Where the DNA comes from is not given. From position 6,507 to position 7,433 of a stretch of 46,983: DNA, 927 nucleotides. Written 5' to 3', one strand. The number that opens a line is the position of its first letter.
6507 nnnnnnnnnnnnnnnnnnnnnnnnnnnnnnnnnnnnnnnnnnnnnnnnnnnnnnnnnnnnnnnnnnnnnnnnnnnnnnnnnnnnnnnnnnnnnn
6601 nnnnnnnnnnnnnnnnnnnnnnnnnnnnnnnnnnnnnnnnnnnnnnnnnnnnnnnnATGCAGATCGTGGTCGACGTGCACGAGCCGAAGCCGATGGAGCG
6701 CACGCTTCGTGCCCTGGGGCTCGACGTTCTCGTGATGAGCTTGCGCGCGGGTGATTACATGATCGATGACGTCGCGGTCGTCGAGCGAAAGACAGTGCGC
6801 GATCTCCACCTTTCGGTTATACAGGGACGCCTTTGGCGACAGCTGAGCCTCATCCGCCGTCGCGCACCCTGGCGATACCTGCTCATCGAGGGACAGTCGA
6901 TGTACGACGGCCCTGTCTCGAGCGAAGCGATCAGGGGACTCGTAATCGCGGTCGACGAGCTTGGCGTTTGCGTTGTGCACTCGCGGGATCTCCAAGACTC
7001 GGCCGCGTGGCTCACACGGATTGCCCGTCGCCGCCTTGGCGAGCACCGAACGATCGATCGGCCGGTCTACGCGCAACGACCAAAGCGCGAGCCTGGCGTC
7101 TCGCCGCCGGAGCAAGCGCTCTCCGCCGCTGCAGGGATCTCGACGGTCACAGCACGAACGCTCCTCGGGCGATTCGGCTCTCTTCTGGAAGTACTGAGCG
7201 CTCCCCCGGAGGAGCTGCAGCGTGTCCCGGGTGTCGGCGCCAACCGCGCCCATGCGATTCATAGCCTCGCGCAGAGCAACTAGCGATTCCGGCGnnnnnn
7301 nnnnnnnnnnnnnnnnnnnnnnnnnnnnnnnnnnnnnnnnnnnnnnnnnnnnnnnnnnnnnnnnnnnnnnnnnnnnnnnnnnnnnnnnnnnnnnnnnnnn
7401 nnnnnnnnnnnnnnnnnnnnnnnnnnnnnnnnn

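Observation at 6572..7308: Low-GC ERCC4/XPF-type nuclease gene inserted on the opposite strand inside the t6A operon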

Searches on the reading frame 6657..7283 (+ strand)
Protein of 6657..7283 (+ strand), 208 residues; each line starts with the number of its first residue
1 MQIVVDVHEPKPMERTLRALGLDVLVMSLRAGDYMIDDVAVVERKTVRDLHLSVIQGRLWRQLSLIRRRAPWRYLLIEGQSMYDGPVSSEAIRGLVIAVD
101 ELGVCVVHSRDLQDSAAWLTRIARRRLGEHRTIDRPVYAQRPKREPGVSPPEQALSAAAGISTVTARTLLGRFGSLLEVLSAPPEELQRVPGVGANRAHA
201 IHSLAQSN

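Call 4: search_protein_families(library=pfam, proteins=[window:6657-7283:+], max_evalue=0.01)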
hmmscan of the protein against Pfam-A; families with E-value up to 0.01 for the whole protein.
window:6657-7283:+ (208 aa): 4 families
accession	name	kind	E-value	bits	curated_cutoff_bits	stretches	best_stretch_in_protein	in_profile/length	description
PF02732.21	ERCC4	-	3.5e-16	59.8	24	1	6-121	2-139/140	ERCC4 domain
PF14520.12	HHH_5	-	5.7e-07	30.4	27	1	155-202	4-52/57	Helix-hairpin-helix domain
PF12826.13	HHH_2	-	1.1e-05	25.9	27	1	164-203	14-53/64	Helix-hairpin-helix motif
PF00633.29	HHH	-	0.00016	21.8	24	1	184-203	10-29/30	Helix-hairpin-helix motif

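Call 6: find_homologous_proteins(query=window:6657-7283:+, max_evalue=0.001)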
Query window:6657-7283:+ (208 aa): 41 proteins with E <= 0.001 among 1523 candidates.
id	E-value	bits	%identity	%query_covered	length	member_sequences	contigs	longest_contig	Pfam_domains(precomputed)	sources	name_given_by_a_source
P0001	4.2e-129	446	100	100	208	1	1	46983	PF12826.14,PF14520.13,PF02732.22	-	-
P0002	1.7e-103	362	82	100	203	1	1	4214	PF02732.22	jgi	jgi:ERCC4-type nuclease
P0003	6.5e-76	272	62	100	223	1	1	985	PF14520.13,PF02732.22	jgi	jgi:ERCC4-type nuclease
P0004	6.3e-75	269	62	100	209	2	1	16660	PF12826.14,PF14520.13,PF02732.22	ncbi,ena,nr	ncbi:MAG TPA: ERCC4 domain-containing protein [Gaiellaceae bacterium]|nr:ERCC4 domain-containing pro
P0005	3.5e-74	267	61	100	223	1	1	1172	PF14520.13,PF02732.22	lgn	-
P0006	8.4e-71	256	60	100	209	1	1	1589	PF12826.14,PF14520.13,PF02732.22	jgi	jgi:ERCC4-type nuclease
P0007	3.2e-69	250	57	100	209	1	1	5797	PF14520.13,PF02732.22,PF00633.30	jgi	jgi:ERCC4-type nuclease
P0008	1.4e-66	242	58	100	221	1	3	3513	PF02732.22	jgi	jgi:ERCC4-type nuclease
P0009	1.6e-63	232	54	99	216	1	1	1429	PF12826.14,PF14520.13,PF02732.22,PF00633.30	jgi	jgi:ERCC4-type nuclease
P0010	5.7e-54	201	54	95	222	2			PF14520.13,PF02732.22,PF00633.30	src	-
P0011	1.6e-48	183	48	98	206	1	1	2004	PF14520.13,PF02732.22,PF00633.30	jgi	jgi:DNA excision repair protein ERCC-4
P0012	9.1e-47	177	50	99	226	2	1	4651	PF12826.14,PF14520.13,PF02732.22,PF00633.30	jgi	jgi:ERCC4-type nuclease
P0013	2.0e-46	176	49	97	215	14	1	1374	PF12826.14,PF14520.13,PF02732.22,PF00633.30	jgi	jgi:DNA excision repair protein ERCC-4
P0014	6.8e-45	171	47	100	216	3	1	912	PF14520.13,PF02732.22,PF00633.30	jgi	jgi:ERCC4-type nuclease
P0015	1.2e-44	170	48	97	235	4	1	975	PF12826.14,PF14520.13,PF02732.22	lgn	-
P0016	3.3e-44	169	48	97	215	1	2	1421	PF12826.14,PF14520.13,PF02732.22,PF00633.30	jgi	jgi:DNA excision repair protein ERCC-4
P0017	5.2e-44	168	50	97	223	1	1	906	PF12826.14,PF14520.13,PF02732.22,PF00633.30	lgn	-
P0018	6.9e-43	164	48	97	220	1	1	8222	PF12826.14,PF14520.13,PF02732.22,PF00633.30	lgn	-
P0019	1.4e-42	163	48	95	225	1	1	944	PF12826.14,PF14520.13,PF02732.22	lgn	-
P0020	3.3e-42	162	47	98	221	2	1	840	PF12826.14,PF14520.13,PF02732.22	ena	-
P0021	4.7e-42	162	47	97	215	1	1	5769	PF12826.14,PF14520.13,PF02732.22,PF00633.30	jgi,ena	-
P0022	6.9e-42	161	45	96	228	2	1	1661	PF12826.14,PF14520.13,PF02732.22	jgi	jgi:ERCC4-type nuclease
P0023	8.0e-42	161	47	97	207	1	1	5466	PF02732.22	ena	-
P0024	8.8e-41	158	47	93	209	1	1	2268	PF12826.14,PF14520.13,PF02732.22,PF00633.30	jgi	jgi:ERCC4-type nuclease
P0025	2.3e-40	156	46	93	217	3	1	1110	PF12826.14,PF14520.13,PF02732.22,PF00633.30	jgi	jgi:ERCC4-type nuclease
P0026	2.9e-40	156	47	95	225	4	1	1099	PF14520.13,PF02732.22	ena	-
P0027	4.5e-40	155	47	96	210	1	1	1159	PF12826.14,PF14520.13,PF02732.22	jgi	jgi:Fanconi anemia group M protein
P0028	4.6e-40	155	54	76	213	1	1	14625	PF02732.22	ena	-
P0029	6.4e-40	155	48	98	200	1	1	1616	PF02732.22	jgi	jgi:DNA excision repair protein ERCC-4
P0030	1.4e-39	154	47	94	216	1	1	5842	PF12826.14,PF14520.13,PF02732.22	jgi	jgi:ERCC4-type nuclease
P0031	1.2e-38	151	47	92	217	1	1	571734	PF12826.14,PF14520.13,PF02732.22,PF00633.30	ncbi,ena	-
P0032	4.9e-37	145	45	93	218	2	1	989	PF12826.14,PF14520.13,PF02732.22,PF00633.30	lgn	-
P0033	1.9e-35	140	46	95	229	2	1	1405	PF14520.13,PF02732.22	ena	-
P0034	2.4e-35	140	43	95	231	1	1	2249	PF12826.14,PF14520.13,PF02732.22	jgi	jgi:Fanconi anemia group M protein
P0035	1.1e-34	138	43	93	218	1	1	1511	PF12826.14,PF14520.13,PF02732.22,PF00633.30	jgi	jgi:ERCC4-type nuclease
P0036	3.5e-33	133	45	90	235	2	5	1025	PF14520.13,PF02732.22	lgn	-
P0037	1.3e-32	131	41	98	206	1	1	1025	PF12826.14,PF14520.13,PF02732.22,PF00633.30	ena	-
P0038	2.9e-32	130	46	85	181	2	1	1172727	PF14520.13,PF02732.22,PF00633.30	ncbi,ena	-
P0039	1.0e-29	121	38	96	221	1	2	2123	PF14520.13,PF02732.22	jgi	jgi:ERCC4-type nuclease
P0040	3.8e-25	107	40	98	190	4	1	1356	PF12826.14,PF14520.13,PF02732.22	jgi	jgi:ERCC4-type nuclease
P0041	7.1e-8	50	28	84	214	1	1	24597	PF12826.14,PF14520.13,PF21999.3,PF02732.22,PF00633.30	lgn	-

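Call 7: search_protein_families(library=ncbifam, proteins=[window:6657-7283:+], max_evalue=1)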
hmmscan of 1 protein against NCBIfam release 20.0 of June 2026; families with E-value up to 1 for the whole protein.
window:6657-7283:+ (208 aa): 15 families
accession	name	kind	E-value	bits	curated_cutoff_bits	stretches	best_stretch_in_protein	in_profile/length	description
NF010337.0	PRK13766.1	equivalog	8.7e-37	126.6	610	1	2-207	572-777/781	Hef nuclease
NF040956.1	Arch_Xpf_endonucase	equivalog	3.4e-15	56.2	300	1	13-192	15-197/222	3'-flap repair endonuclease Xpf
NF011260.0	PRK14666.1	equivalog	1.8e-06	27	649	1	157-203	641-687/698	excinuclease ABC subunit C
TIGR00596.1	rad1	subfamily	4.7e-06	25.3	806.65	1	2-78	587-664/813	DNA repair protein, RAD1 family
NF011262.0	PRK14668.1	equivalog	1.3e-05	23.8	544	1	153-202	525-574/577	excinuclease ABC subunit C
NF001824.0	PRK00558.1-5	equivalog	2.7e-05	22.7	451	1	141-203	582-642/652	excinuclease ABC subunit UvrC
NF010009.0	PRK13482.1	equivalog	0.00012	21.4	201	1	155-202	294-341/357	DNA integrity scanning diadenylate cyclase DisA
NF000642.1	PRK00024.1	equivalog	0.00043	20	180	1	165-204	34-73/212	RadC family protein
TIGR00608.1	radc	subfamily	0.011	15.5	133.85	1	166-204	38-79/218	RadC family protein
NF010931.0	PRK14351.1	equivalog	0.019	13.5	1051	1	155-206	527-581/692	NAD-dependent DNA ligase LigA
TIGR01448.2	helicase_RecD2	equivalog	0.024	12.8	500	1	158-205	84-132/713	SF1B family DNA helicase RecD2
NF005932.1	PRK07956.1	equivalog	0.026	13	369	1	161-205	514-558/664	NAD-dependent DNA ligase LigA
TIGR00426.1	TIGR00426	subfamily_domain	0.044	13.9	53.1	1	174-202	5-34/69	competence protein ComEA helix-hairpin-helix repeat region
TIGR01259.1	comE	subfamily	0.046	13.7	152.35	1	181-203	64-86/120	comEA protein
TIGR00575.1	dnlj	equivalog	0.24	9.7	444.45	1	160-203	505-548/652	NAD-dependent DNA ligase LigA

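Call 8: search_protein_families(library=padloc, proteins=[window:6657-7283:+], max_evalue=1)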
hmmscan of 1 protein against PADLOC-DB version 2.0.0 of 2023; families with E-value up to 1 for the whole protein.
window:6657-7283:+ (208 aa): 0 families

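Call 9: find_encoding_contigs(protein=P0002, flank=5000, max_places=3)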
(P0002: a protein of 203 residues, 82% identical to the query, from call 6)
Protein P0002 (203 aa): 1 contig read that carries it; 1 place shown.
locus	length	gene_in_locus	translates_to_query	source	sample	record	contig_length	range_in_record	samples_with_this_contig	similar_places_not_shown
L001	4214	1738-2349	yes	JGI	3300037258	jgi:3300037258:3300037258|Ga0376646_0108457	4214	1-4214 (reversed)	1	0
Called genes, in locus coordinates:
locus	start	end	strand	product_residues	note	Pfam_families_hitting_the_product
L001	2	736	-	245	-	?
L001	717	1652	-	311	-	PF00814:TsaD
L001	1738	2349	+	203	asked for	PF02732:ERCC4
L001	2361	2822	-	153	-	PF13527:Acetyltransf_9 (weak), PF00583:Acetyltransf_1, PF13673:Acetyltransf_10, PF13508:Acetyltransf_7, PF08445:FR47 (weak)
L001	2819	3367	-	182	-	PF00814:TsaD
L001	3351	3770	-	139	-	PF02367:TsaE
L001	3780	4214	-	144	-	?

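Call 10: find_encoding_contigs(protein=P0004, flank=6000, max_places=3)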
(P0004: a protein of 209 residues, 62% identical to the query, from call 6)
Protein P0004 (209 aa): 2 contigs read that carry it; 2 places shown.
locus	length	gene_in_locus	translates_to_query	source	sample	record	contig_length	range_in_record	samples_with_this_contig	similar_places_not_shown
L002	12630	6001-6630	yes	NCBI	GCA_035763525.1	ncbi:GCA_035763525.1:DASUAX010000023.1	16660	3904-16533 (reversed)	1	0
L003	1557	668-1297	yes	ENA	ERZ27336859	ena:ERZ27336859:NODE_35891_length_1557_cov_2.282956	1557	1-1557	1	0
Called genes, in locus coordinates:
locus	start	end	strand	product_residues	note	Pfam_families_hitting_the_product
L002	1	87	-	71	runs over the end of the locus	PF13384:HTH_23, PF13518:HTH_28, PF13551:HTH_29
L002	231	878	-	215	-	PF06971:Put_DNA-bind_N, PF02629:CoA_binding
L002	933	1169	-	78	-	PF00462:Glutaredoxin, PF05768:Glrx-like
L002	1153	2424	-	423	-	PF02812:ELFV_dehydrog_N, PF00208:ELFV_dehydrog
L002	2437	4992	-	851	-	PF00082:Peptidase_S8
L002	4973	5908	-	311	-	PF00814:TsaD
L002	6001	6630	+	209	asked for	PF02732:ERCC4, PF14520:HHH_5 (weak), PF12826:HHH_2 (weak)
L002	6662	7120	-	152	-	PF13420:Acetyltransf_4 (weak), PF13527:Acetyltransf_9, PF13673:Acetyltransf_10, PF00583:Acetyltransf_1, PF13508:Acetyltransf_7, PF08445:FR47 (weak)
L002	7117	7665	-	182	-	PF00814:TsaD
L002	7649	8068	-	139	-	PF02367:TsaE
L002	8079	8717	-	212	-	PF03167:UDG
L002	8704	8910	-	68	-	PF09723:Zn_ribbon_8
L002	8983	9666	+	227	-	PF10728:DUF2520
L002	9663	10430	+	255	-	PF02569:Pantoate_ligase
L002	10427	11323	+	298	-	PF02548:Pantoate_transf, PF13714:PEP_mutase (weak)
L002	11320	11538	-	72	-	PF08281:Sigma70_r4_2 (weak), PF00196:GerE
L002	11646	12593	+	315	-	PF00702:Hydrolase, PF13419:HAD_2 (faint)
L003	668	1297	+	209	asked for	PF02732:ERCC4, PF14520:HHH_5 (weak), PF12826:HHH_2 (weak)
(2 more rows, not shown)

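Call 11: find_encoding_contigs(protein=P0031, flank=6000, max_places=3)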
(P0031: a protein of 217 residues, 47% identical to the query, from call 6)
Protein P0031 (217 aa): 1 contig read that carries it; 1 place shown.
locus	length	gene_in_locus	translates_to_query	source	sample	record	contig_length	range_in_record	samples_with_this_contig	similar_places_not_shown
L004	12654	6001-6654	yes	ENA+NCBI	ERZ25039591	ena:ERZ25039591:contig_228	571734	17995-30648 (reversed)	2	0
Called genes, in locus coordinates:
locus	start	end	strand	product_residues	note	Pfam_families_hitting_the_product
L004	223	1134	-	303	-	PF20706:GT4-conflict, PF00534:Glycos_transf_1, PF13692:Glyco_trans_1_4, PF13524:Glyco_trans_1_2 (weak)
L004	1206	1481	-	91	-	PF13439:Glyco_transf_4 (weak), PF13579:Glyco_trans_4_4 (weak)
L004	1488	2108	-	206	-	PF06971:Put_DNA-bind_N, PF01408:GFO_IDH_MocA (faint), PF02629:CoA_binding, PF03807:F420_oxidored (weak)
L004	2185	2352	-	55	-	PF05768:Glrx-like (weak)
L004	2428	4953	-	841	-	PF00082:Peptidase_S8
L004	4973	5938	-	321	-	PF02543:Carbam_trans_N (faint), PF00814:TsaD, PF22521:HypF_C_2 (weak)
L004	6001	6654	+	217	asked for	PF02732:ERCC4, PF00633:HHH (faint), PF14520:HHH_5, PF12826:HHH_2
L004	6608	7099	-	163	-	PF00583:Acetyltransf_1, PF13673:Acetyltransf_10, PF08445:FR47 (weak), PF13508:Acetyltransf_7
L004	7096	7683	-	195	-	PF00814:TsaD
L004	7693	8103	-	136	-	PF02367:TsaE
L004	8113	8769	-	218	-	PF03167:UDG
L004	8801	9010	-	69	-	PF09723:Zn_ribbon_8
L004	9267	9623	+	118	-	PF13302:Acetyltransf_3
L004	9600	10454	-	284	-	PF00561:Abhydrolase_1, PF12146:Hydrolase_4, PF03096:Ndr (faint), PF08386:Abhydrolase_4 (weak)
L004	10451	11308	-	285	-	PF12146:Hydrolase_4, PF00561:Abhydrolase_1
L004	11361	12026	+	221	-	PF10728:DUF2520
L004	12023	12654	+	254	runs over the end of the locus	PF02569:Pantoate_ligase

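Call 13: find_encoding_contigs(protein=P0038, flank=6000, max_places=2)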
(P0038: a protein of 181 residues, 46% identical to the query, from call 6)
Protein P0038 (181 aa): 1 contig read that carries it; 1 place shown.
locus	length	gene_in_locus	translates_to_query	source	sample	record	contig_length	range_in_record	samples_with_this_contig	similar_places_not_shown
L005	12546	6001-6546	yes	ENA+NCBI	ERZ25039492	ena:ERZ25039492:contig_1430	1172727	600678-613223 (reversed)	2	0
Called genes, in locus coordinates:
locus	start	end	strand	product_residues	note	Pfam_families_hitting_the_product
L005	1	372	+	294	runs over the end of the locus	PF02754:CCG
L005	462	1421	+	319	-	-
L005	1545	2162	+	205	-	-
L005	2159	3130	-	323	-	PF01118:Semialdhyde_dh, PF02774:Semialdhyde_dhC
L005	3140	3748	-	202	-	PF21176:RecR_HhH, PF02132:RecR_ZnF, PF01751:Toprim, PF13662:Toprim_4, PF21175:RecR_C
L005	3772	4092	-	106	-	PF02575:YbaB_DNA_bd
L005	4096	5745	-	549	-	PF05496:RuvB_N (weak), PF13177:DNA_pol3_delta2, PF13191:AAA_16, PF13401:AAA_22 (weak), PF00004:AAA, PF22608:DNAX_ATPase_lid, PF12169:DNA_pol3_gamma3, PF20964:DnaX_C, +1 more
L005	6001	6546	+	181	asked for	PF02732:ERCC4, PF00633:HHH (faint), PF14520:HHH_5 (weak)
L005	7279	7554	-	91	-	PF22513:FitA-like_RHH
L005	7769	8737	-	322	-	PF08450:SGL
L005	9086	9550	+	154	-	PF13577:SnoaL_4, PF13474:SnoaL_3 (faint), PF14534:DUF4440, PF12680:SnoaL_2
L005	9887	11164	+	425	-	PF00067:p450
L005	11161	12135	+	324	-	-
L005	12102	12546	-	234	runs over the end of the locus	PF13030:DUF3891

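Call 14: find_encoding_contigs(protein=P0041, flank=6000, max_places=2)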
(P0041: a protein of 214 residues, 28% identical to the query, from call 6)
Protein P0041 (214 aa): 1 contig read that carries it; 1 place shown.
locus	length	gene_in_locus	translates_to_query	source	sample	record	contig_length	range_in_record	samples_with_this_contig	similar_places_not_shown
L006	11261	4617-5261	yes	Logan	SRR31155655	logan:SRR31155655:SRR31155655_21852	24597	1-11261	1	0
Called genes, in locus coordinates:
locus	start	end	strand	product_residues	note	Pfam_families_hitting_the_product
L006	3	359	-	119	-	?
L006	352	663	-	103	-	-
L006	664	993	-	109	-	-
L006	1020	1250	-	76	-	-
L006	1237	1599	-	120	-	-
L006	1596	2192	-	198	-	-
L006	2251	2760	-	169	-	PF00436:SSB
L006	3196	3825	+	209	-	-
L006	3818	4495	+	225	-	-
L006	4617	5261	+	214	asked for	PF02732:ERCC4, PF00633:HHH (faint), PF12826:HHH_2, PF14520:HHH_5, PF21999:IMS_HHH_1 (weak)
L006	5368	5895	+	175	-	-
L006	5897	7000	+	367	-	PF01435:Peptidase_M48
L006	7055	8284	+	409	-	PF00589:Phage_integrase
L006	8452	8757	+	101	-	-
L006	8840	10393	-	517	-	PF13708:DUF4942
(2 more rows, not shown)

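Call 18: find_related_loci(query=A2, collection=genome_contigs, flank=6000)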
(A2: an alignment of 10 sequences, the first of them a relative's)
Query A2 (208 aa) in genome_contigs; peptide patterns used: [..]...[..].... (x = any residue, [..] = any of these).
143 stretches matched a pattern; 103 encode a relative of the query (tblastn E <= 1e-3); the best 80 are kept; 80 distinct loci.
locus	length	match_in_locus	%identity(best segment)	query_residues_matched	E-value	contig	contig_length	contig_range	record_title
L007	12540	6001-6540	47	35-207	1e-43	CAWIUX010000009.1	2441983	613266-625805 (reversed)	MAG: uncultured Actinomycetes bacterium isolate MFD01561.bin.2.29 genome assembly, contig: contig_674, whole genome shot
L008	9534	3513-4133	47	1-204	6e-43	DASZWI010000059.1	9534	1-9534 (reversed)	MAG TPA_asm: Gaiellaceae bacterium isolate SMAG_U6153 k141_296645, whole genome shotgun sequence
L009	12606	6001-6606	42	1-208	6e-41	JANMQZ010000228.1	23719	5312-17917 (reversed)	MAG: Actinomycetes bacterium isolate OTE_51_metabat_108_sub OTE_51_k141_1658220, whole genome shotgun sequence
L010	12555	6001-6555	47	8-199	2e-39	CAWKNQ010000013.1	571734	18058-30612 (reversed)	MAG: uncultured Gaiellaceae bacterium isolate MFD09267.bin.2.298 genome assembly, contig: contig_228, whole genome shotg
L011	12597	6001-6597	44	3-201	2e-39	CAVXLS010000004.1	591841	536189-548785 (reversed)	MAG: uncultured Thermoleophilia bacterium isolate MFD02416.bin.2.59 genome assembly, contig: contig_30038, whole genome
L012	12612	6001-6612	42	1-204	1e-38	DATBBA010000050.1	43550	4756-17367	MAG TPA_asm: Gaiellaceae bacterium isolate SMAG_U5746 k141_3660854, whole genome shotgun sequence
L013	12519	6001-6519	48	20-199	4e-37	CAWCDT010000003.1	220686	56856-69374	MAG: uncultured Gaiellaceae bacterium isolate MFD05454.bin.2.74 genome assembly, contig: contig_16073, whole genome shot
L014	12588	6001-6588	43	1-201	6e-36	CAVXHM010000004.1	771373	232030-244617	MAG: uncultured Actinomycetes bacterium isolate MFD05502.bin.2.61 genome assembly, contig: contig_24777, whole genome sh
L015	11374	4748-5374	28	1-208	3e-16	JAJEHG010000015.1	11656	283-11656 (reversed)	MAG: Nitrosopumilaceae archaeon isolate p16x60bins.31 k141_252312, whole genome shotgun sequence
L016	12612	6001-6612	28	1-203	5e-16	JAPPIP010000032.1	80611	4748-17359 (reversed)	MAG: Thaumarchaeota archaeon isolate RHO2_bin_25 NODE_514_length_80611_cov_22.218916, whole genome shotgun sequence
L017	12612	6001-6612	28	1-203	6e-16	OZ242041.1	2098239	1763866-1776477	MAG: Nitrosopumilus sp. isolate 657115dc-e7ab-4c7a-bf58-4b33f64ba112 genome assembly, chromosome: 1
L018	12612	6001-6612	28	1-203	6e-16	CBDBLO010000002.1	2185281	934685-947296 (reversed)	MAG: Nitrosopumilus sp. isolate 78036ff0-b672-4d27-82ed-0763cba7098b genome assembly, contig: contig_2, whole genome sho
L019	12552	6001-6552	30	21-201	1e-15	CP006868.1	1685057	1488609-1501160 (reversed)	Ignicoccus pacificus DSM 13166, complete genome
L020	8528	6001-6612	29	1-203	1e-15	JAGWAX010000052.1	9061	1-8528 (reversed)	MAG: Nitrosopumilaceae archaeon isolate 277c_18 scaffold_9354, whole genome shotgun sequence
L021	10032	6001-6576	32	17-207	1e-15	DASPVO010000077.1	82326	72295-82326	MAG TPA_asm: Nitrososphaerales archaeon isolate SMAG_U12331 k141_1650790, whole genome shotgun sequence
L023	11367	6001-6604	44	3-204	2e-25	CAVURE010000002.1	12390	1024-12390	MAG: uncultured Actinomycetota bacterium isolate MFD05521.bin.2.153 genome assembly, contig: contig_143507, whole genome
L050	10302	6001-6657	26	1-204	6e-13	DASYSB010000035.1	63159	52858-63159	MAG TPA_asm: Nitrososphaera sp. isolate SMAG_U4526 k141_674629, whole genome shotgun sequence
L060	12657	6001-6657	25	1-204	2e-12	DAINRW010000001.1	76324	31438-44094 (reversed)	MAG TPA_asm: Nitrososphaera sp. isolate CTOTU28945 NODE_4_length_76324_cov_21.130682, whole genome shotgun sequence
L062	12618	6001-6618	56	1-206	6e-57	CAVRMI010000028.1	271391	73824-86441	MAG: uncultured Thermoleophilia bacterium isolate MFD05502.bin.1.65 genome assembly, contig: contig_50408, whole genome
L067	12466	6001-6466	42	32-192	5e-21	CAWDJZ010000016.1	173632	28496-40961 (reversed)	MAG: uncultured Gaiellaceae bacterium isolate MFD04850.bin.2.221 genome assembly, contig: contig_75428, whole genome sho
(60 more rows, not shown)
